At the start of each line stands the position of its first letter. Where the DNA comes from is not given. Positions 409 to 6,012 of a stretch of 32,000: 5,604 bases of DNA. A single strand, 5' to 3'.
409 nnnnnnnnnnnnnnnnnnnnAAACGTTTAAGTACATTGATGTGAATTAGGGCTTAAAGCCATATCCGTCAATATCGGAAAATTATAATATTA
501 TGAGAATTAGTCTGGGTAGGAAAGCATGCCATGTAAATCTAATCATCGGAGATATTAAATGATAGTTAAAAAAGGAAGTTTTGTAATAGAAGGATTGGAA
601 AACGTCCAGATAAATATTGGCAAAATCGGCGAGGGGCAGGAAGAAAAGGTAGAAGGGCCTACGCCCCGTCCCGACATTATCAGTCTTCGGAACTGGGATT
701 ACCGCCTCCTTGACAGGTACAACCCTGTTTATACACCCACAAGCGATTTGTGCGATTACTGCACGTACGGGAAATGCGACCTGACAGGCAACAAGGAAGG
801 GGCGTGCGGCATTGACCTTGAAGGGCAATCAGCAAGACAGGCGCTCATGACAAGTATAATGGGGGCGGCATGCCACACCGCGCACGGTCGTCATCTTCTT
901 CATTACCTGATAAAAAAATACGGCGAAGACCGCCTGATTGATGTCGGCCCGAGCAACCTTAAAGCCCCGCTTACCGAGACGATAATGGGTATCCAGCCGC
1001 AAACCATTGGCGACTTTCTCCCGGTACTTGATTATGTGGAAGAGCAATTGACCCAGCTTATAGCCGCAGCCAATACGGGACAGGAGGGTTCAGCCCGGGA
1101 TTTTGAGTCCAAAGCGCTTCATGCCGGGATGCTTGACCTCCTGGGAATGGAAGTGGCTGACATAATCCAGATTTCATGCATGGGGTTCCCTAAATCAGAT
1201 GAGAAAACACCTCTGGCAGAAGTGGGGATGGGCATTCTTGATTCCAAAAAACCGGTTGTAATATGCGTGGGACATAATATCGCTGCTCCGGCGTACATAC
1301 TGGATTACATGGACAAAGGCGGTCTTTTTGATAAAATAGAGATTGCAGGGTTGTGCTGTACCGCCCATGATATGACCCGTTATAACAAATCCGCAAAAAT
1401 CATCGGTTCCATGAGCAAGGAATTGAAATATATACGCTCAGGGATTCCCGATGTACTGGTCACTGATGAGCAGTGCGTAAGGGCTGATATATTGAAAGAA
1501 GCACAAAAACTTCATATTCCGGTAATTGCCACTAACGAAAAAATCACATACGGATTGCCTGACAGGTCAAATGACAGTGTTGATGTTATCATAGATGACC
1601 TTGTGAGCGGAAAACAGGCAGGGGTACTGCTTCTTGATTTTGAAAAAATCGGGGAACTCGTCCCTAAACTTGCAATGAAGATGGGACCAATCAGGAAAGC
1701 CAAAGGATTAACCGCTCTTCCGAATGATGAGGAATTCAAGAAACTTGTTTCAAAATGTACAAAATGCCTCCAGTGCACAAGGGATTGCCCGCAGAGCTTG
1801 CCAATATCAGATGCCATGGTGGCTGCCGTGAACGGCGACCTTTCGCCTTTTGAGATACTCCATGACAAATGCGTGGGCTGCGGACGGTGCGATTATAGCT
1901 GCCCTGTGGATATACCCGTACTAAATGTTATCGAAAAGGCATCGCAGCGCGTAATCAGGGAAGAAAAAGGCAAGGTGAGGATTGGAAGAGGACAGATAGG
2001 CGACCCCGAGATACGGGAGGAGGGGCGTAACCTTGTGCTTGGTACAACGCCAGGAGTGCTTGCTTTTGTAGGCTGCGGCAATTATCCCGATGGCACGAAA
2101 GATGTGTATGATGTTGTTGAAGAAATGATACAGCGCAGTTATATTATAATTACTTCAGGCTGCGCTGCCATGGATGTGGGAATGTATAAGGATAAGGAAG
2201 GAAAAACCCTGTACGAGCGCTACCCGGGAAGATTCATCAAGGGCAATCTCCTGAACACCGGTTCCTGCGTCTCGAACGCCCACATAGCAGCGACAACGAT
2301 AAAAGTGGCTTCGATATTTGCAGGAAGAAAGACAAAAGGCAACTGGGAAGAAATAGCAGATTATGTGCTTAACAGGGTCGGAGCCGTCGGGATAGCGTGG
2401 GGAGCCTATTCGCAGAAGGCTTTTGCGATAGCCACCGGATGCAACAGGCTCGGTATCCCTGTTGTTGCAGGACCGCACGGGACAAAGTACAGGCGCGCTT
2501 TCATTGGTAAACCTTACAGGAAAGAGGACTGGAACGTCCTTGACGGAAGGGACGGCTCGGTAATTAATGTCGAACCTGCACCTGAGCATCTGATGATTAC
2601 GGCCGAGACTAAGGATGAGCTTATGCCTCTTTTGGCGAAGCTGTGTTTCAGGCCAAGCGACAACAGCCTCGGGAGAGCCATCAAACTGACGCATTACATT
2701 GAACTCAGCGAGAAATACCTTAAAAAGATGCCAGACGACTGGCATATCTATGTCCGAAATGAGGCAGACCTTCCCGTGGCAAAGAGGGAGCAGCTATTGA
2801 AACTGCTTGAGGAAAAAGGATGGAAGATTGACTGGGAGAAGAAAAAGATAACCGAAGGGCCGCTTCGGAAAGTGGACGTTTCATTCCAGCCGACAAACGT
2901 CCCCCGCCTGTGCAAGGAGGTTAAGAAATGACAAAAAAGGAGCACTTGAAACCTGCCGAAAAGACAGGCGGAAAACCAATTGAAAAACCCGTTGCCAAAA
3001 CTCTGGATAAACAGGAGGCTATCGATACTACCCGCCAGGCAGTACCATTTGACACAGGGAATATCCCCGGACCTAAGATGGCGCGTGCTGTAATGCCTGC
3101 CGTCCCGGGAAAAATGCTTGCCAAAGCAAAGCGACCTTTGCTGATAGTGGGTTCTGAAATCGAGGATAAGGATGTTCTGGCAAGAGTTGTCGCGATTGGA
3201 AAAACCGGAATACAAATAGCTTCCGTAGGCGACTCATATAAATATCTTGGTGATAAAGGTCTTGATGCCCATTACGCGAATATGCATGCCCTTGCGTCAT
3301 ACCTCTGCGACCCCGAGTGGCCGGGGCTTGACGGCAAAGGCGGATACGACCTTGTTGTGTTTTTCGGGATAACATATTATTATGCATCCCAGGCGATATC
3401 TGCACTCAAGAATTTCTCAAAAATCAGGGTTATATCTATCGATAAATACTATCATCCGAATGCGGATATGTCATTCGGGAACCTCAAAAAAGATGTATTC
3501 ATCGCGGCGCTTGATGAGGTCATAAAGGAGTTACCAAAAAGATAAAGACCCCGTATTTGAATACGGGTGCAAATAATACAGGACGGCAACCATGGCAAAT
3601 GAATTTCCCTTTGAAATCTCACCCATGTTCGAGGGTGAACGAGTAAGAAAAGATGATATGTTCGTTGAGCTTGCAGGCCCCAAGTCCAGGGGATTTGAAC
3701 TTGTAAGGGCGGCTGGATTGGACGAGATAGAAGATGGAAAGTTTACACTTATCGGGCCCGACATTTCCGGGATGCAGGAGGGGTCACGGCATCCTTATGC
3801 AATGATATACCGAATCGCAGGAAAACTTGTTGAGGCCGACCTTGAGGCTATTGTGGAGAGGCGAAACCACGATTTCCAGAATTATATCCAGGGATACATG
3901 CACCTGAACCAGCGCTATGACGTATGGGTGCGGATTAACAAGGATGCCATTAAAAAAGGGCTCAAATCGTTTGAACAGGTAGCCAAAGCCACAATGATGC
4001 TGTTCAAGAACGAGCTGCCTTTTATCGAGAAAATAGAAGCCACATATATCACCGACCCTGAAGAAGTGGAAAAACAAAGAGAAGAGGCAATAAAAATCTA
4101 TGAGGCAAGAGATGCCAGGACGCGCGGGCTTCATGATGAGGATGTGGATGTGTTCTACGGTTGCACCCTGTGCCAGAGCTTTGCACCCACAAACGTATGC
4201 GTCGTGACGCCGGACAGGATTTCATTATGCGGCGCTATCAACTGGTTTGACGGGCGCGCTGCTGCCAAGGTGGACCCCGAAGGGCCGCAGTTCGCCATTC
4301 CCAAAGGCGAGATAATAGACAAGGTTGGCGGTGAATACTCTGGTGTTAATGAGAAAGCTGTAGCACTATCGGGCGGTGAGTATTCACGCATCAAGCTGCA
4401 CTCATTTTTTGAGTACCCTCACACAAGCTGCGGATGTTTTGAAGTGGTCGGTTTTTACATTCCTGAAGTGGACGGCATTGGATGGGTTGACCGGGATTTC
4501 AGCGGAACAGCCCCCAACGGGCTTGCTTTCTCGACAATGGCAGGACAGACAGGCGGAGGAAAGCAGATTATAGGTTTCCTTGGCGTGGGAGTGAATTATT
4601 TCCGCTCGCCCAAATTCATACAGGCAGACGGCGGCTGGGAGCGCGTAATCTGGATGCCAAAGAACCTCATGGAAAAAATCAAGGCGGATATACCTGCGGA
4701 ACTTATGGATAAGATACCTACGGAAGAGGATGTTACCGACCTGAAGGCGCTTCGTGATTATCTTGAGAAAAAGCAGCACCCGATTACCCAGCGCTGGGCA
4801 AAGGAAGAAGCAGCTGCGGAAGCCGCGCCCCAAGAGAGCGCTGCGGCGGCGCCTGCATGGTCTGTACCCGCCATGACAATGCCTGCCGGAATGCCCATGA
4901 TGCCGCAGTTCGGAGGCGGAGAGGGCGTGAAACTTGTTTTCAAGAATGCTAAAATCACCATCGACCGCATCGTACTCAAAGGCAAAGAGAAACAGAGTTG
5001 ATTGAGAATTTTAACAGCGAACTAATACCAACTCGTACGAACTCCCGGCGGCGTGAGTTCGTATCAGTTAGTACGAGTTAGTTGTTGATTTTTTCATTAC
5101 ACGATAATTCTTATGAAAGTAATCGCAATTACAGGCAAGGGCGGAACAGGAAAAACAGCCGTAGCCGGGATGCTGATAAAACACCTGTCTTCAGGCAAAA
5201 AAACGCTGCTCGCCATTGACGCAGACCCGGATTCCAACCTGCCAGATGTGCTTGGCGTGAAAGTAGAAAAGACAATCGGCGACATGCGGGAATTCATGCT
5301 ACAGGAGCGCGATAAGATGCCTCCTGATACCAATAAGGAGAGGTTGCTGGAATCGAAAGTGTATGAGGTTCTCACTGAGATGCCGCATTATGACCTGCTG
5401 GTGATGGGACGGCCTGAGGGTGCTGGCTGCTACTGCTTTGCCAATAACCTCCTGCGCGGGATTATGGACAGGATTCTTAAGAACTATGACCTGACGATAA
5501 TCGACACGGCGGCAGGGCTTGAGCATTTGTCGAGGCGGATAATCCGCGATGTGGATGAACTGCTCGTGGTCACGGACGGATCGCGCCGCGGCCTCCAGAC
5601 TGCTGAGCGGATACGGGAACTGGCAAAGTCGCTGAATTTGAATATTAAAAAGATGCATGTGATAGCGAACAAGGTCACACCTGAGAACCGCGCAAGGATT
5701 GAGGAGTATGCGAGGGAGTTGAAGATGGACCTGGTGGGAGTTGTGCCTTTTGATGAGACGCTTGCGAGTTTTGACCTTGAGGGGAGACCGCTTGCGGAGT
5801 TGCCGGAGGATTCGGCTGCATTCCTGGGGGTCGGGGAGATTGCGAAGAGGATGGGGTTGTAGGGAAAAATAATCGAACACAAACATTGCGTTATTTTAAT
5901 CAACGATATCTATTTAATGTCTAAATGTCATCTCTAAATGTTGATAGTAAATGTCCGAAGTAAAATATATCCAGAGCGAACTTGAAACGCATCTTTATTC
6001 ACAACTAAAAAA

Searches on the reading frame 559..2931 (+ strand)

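Call 81: search_protein_families(library=pfam, proteins=[window:559-2931:+], max_evalue=0.001)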
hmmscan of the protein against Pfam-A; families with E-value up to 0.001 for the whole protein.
window:559-2931:+ (790 aa): 10 families
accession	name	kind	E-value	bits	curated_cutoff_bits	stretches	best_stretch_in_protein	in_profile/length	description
PF03063.25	Prismane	-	2.5e-61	208.4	27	2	156-655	135-496/513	Prismane/CO dehydrogenase family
PF13183.11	Fer4_8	-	2.6e-08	34.7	27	0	385-413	39-67/68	4Fe-4S dicluster domain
PF13237.11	Fer4_10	-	1.1e-06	28.8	25.5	1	398-449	7-53/53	4Fe-4S dicluster domain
PF13187.11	Fer4_9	-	7.7e-06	26.3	27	1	399-451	1-50/52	4Fe-4S dicluster domain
PF12838.12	Fer4_7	-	9.5e-06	26.4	27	1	399-452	1-52/52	4Fe-4S dicluster domain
PF14697.11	Fer4_21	-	1.2e-05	25.8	35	1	398-451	6-55/59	4Fe-4S dicluster domain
PF13534.11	Fer4_17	-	6.7e-05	23.8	22.2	0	389-414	35-60/61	4Fe-4S dicluster domain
PF12797.12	Fer4_2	-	6.8e-05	23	24.5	1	433-450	5-22/22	4Fe-4S binding domain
PF12837.12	Fer4_6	-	9.5e-05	22.6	25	0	432-452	3-23/24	4Fe-4S binding domain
PF00037.32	Fer4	-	0.00014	21.9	21.1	1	433-452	3-22/24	4Fe-4S binding domain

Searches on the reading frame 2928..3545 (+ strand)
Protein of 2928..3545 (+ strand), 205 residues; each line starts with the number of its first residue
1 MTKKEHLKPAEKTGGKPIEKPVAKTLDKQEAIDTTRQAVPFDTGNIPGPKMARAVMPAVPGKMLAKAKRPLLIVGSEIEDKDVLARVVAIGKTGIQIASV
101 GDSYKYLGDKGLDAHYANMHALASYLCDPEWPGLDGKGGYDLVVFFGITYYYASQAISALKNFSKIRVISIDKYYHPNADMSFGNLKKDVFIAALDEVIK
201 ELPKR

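Call 81: search_protein_families(library=pfam, proteins=[window:2928-3545:+], max_evalue=0.001)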
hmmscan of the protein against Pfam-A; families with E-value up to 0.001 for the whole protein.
window:2928-3545:+ (205 aa): 1 family
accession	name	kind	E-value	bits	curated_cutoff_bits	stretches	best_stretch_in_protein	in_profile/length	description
PF02552.22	CO_dh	-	3.7e-40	137.9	21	1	37-198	4-167/168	CO dehydrogenase beta subunit/acetyl-CoA synthase epsilon subunit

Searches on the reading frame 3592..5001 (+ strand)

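Call 81: search_protein_families(library=pfam, proteins=[window:3592-5001:+], max_evalue=0.001)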
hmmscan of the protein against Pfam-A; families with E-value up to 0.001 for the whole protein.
window:3592-5001:+ (469 aa): 2 families
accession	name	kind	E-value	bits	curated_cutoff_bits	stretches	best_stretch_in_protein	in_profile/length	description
PF19436.4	ACS_CODH_B_C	-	3.3e-80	269.6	25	1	170-399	1-239/245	ACS/CODH beta subunit C-terminal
PF03598.20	CdhC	-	8.4e-62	208.1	24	1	5-159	1-155/155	CO dehydrogenase/acetyl-CoA synthase complex beta subunit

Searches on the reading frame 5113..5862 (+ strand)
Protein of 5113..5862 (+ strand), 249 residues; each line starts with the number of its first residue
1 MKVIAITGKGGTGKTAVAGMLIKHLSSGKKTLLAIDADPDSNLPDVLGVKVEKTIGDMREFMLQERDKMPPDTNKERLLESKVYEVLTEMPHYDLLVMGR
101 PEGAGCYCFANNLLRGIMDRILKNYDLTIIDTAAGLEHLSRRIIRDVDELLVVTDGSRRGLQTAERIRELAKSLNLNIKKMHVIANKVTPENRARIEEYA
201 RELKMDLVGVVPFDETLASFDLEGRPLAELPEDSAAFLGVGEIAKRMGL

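Call 81: search_protein_families(library=pfam, proteins=[window:5113-5862:+], max_evalue=0.001)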
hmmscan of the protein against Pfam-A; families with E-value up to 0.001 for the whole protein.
window:5113-5862:+ (249 aa): 7 families
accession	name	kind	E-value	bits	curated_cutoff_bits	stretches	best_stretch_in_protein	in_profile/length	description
PF01656.29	CbiA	-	2.1e-18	66.9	25.4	1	4-226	2-124/125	CobQ/CobB/MinD/ParA nucleotide binding domain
PF13614.12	AAA_31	-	6.1e-15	56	27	1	1-175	1-168/177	AAA domain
PF02374.21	ArsA_ATPase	-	1.2e-09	38.3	24.3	1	1-59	1-59/305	Anion-transporting ATPase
PF00142.24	Fer4_NifH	-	8.1e-09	35.8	25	0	147-235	141-232/271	4Fe-4S iron sulfur cluster binding proteins, NifH/frxC family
PF10609.15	ParA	-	2e-06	27.9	27.1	1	3-245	6-243/246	NUBPL iron-transfer P-loop NTPase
PF06564.18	CBP_BcsQ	-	8.2e-05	22.7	21.3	1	1-154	1-145/234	Cellulose biosynthesis protein BcsQ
PF13479.12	AAA_24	-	0.00046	20.5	27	1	3-146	4-86/195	AAA domain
